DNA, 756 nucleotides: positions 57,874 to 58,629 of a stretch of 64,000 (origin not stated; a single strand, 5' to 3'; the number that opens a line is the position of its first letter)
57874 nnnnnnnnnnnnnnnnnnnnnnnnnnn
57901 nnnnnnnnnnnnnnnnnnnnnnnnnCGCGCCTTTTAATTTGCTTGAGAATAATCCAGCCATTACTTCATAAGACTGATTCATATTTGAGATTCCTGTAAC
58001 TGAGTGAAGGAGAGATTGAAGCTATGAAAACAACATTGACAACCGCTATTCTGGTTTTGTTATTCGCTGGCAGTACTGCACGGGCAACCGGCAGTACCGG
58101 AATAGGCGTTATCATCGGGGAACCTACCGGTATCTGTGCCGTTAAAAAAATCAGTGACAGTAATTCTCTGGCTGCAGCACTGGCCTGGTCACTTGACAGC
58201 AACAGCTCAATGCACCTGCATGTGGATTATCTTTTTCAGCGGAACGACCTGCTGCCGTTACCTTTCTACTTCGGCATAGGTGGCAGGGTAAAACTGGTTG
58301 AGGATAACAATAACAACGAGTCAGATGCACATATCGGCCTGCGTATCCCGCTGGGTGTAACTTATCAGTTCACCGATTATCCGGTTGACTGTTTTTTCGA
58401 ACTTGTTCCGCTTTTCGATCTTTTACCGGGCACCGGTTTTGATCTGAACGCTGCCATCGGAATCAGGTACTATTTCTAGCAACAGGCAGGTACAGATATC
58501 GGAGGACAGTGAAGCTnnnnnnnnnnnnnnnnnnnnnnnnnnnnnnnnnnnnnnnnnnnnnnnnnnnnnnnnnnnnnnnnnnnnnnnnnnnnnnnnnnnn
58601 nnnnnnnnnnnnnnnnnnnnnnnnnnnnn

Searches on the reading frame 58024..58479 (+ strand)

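Call 19: search_protein_families(library=pfam, proteins=[window:58024-58479:+], max_evalue=0.0001)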
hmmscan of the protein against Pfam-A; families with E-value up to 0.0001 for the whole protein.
window:58024-58479:+ (151 aa): 1 family
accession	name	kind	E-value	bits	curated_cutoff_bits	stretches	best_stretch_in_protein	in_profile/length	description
PF13161.12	DUF3996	-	1.6e-05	25.1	22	1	23-129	8-124/154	Protein of unknown function (DUF3996)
